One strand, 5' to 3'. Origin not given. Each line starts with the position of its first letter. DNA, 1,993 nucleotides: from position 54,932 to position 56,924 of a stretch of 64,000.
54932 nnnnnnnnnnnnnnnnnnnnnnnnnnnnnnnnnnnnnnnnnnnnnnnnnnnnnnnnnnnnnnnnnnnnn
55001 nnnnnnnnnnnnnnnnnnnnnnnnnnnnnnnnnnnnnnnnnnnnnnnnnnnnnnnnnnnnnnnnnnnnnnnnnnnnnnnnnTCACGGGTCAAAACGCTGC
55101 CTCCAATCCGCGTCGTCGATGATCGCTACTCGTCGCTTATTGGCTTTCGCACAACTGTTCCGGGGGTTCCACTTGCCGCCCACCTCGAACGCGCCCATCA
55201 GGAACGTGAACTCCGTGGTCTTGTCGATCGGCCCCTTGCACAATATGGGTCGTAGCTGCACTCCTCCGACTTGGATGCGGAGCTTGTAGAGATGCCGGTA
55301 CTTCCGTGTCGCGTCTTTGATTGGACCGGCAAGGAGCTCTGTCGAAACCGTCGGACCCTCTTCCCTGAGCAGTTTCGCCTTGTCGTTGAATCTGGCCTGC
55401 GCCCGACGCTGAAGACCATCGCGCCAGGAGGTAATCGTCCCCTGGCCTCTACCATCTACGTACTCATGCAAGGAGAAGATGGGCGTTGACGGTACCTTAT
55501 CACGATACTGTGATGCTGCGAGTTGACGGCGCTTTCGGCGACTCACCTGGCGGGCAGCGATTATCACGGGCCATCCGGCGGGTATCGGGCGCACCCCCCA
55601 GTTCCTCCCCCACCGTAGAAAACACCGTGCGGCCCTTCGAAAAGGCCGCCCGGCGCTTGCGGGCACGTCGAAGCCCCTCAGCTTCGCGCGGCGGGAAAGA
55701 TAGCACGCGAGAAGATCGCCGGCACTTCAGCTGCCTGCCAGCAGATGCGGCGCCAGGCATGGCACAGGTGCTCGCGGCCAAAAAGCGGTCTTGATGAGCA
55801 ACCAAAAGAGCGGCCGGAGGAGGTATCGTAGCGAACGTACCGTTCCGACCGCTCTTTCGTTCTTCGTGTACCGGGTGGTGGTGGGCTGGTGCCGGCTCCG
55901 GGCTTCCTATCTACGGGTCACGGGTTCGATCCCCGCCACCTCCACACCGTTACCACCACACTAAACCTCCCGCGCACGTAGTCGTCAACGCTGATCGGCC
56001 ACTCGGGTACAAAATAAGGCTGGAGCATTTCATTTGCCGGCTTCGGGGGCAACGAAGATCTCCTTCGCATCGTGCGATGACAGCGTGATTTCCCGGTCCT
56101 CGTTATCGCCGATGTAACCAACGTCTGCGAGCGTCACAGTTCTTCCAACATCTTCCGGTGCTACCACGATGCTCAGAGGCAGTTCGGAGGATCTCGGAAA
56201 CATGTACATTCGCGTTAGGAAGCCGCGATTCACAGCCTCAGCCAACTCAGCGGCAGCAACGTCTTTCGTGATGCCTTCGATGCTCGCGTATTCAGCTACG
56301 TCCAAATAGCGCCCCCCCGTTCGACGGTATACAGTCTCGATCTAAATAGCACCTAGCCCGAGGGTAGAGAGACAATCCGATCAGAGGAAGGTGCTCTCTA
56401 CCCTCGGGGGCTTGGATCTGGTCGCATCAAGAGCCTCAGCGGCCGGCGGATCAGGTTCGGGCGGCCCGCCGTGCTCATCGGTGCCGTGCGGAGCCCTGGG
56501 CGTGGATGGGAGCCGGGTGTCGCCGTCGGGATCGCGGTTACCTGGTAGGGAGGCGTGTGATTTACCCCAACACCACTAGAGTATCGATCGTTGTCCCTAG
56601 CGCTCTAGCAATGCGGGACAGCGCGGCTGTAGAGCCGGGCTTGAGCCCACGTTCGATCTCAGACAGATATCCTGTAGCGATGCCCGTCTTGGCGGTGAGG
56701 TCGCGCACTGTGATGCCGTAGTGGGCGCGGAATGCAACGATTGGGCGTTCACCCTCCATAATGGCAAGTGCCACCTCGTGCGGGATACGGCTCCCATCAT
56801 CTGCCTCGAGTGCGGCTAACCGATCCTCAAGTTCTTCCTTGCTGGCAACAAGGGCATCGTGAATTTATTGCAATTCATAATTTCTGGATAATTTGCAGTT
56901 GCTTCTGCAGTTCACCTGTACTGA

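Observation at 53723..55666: Three-gene toxin/HTH/unknown operon at the prophage end (candidate defense or addiction cargo)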

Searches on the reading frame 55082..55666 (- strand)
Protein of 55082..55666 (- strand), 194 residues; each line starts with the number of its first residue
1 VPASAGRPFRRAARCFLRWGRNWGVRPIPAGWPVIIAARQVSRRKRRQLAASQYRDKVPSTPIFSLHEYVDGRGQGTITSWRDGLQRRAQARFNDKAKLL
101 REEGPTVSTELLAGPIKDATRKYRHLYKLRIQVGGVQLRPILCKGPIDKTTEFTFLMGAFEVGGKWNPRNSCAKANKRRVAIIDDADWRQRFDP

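Call 3: search_protein_families(library=pfam, proteins=[window:55082-55666:-], max_evalue=1)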
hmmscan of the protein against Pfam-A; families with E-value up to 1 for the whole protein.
window:55082-55666:- (194 aa): 0 families

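Call 4: search_protein_families(library=padloc, proteins=[window:55082-55666:-], max_evalue=1)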
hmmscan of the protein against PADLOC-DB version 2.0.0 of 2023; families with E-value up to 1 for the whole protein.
window:55082-55666:- (194 aa): 0 families

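Call 5: search_protein_families(library=ncbifam, proteins=[window:55082-55666:-], max_evalue=1)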
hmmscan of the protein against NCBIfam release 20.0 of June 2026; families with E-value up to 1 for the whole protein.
window:55082-55666:- (194 aa): 0 families

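Call 6: search_protein_families(library=phrogs, proteins=[window:55082-55666:-], max_evalue=1)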
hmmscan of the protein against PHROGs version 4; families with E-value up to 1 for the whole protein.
window:55082-55666:- (194 aa): 2 families
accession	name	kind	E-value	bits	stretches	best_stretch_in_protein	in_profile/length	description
phrog_21502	-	unknown function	0.16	13.7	1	36-56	50-70/80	-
phrog_38651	-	unknown function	0.33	12.1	1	50-90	32-72/105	-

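Call 10: find_homologous_proteins(query=window:55082-55666:-)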
Query window:55082-55666:- (194 aa): 12 proteins with E <= 0.001 among 60 candidates.
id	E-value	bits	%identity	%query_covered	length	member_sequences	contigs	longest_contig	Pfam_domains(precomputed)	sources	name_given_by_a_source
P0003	2.2e-128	444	100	100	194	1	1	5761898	-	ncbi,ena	-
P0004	1.6e-25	108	48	62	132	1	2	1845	-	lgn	-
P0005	1.8e-25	108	48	65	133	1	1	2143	-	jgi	jgi:hypothetical protein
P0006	1.1e-24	105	49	61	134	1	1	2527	-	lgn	-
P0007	1.6e-24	105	43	65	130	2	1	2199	-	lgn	-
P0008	2.4e-24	104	46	65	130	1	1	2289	-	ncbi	-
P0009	4.8e-22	97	43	65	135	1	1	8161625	-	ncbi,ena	-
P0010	1.6e-21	95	40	67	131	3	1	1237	-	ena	-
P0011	5.6e-21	93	43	64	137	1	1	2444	-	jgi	-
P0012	9.6e-17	79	40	66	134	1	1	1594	-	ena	-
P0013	1.3e-16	79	39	63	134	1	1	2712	-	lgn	-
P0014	1.8e-11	62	37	61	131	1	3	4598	-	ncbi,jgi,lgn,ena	-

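Call 14: find_encoding_contigs(protein=P0009, flank=8000, max_places=3)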
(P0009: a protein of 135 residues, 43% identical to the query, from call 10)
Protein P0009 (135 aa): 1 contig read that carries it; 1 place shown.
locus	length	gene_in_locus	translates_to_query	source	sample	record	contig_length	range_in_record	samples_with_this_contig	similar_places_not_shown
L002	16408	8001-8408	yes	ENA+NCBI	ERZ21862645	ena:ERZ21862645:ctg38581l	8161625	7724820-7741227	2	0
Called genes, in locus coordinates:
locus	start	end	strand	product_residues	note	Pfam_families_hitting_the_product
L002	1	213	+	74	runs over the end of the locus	-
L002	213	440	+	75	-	-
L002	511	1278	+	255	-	-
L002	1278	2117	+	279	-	PF13148:DUF3987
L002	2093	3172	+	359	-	PF13148:DUF3987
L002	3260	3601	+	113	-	-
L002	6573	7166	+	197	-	-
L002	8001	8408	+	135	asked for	-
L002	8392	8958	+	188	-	PF13744:HTH_37 (weak), PF13560:HTH_31 (weak), PF01381:HTH_3, PF12844:HTH_19 (weak)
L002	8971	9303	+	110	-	PF11950:DUF3467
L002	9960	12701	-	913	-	PF13091:PLDc_2, PF00176:SNF2-rel_dom, PF00271:Helicase_C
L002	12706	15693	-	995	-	PF06634:DUF1156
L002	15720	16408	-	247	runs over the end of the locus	PF12635:DUF3780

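Call 15: find_encoding_contigs(protein=P0014, flank=5000, max_places=4)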
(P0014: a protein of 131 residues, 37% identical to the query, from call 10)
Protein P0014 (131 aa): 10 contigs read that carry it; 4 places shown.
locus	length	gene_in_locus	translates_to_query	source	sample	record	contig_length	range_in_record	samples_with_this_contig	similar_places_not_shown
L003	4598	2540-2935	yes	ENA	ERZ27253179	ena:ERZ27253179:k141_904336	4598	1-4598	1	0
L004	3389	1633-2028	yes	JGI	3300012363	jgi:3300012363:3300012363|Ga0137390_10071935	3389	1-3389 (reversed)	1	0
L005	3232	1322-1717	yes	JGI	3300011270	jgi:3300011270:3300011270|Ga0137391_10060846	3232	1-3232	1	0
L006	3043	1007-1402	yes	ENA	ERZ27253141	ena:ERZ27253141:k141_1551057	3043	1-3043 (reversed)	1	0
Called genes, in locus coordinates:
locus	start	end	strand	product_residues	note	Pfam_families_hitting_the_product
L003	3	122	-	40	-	?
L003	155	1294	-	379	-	PF02771:Acyl-CoA_dh_N, PF02770:Acyl-CoA_dh_M, PF00441:Acyl-CoA_dh_1, PF08028:Acyl-CoA_dh_2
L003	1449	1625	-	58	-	-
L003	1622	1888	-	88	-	-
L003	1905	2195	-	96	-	-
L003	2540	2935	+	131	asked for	-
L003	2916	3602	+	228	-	PF01381:HTH_3 (weak)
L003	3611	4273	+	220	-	-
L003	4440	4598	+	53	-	?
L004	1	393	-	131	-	?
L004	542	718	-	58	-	-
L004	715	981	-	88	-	-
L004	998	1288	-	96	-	-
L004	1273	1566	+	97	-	-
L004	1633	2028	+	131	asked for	-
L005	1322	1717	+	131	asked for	-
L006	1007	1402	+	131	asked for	-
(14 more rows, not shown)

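Call 18: search_protein_families(library=pfam, proteins=[L003:3611-4273:+, L002:8971-9303:+, L002:8001-8408:+, L003:2540-2935:+], max_evalue=10)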
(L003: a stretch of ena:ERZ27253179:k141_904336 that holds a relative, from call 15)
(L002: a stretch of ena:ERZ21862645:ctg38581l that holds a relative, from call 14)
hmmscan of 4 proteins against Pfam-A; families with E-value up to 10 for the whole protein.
L003:3611-4273:+ (220 aa): 0 families

L002:8971-9303:+ (110 aa): 1 family
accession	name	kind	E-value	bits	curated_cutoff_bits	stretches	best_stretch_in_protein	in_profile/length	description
PF11950.13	DUF3467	-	1.3e-09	38.4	25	1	8-96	4-90/92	Protein of unknown function (DUF3467)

L002:8001-8408:+ (135 aa): 1 family
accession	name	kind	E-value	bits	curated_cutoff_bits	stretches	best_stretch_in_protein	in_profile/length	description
PF05973.20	Gp49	-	0.042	14.3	23.9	1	26-82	2-57/90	Phage derived protein Gp49-like (DUF891)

L003:2540-2935:+ (131 aa): 0 families

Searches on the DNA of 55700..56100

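Call 102: search_rna_families(source=window, start=55700, end=56100, threshold=evalue, max_evalue=1)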
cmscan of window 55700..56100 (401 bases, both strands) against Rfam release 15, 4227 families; matches with E-value up to 1: 2.
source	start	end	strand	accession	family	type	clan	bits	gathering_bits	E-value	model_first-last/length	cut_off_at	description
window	55874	55943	+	RF01852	tRNA-Sec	Gene; tRNA;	CL00001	24.5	47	0.011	1-91/91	no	Selenocysteine transfer RNA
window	55799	55861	-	RF03474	mir-4766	Gene; miRNA;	-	21.8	72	0.076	1-56/56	no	mir-4766 microRNA precursor family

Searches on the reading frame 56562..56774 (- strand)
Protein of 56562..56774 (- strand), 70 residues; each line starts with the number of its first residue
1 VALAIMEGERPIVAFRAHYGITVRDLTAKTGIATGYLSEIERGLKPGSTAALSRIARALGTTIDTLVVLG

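Call 87: search_protein_families(library=phrogs, proteins=[window:56562-56774:-], max_evalue=0.001)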
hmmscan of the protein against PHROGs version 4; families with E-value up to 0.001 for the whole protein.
window:56562-56774:- (70 aa): 7 families
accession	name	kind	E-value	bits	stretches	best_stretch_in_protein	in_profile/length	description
phrog_7241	-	transcription regulation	3e-13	50.9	1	5-67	59-121/122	transcriptional regulator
phrog_8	-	transcription regulation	2.1e-06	28.4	1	8-66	163-215/346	transcriptional regulator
phrog_5823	-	transcription regulation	2.2e-05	24.8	1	12-67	11-67/404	transcriptional regulator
phrog_2439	-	transcription regulation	0.00014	21.9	1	13-65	13-65/367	transcriptional regulator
phrog_4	-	transcription regulation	0.00019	21.5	1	8-66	138-191/400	transcriptional repressor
phrog_2328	-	transcription regulation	0.00026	21.8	1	13-63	21-71/128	transcriptional repressor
phrog_1373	-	transcription regulation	0.00061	20.8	1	13-67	69-123/166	transcriptional regulator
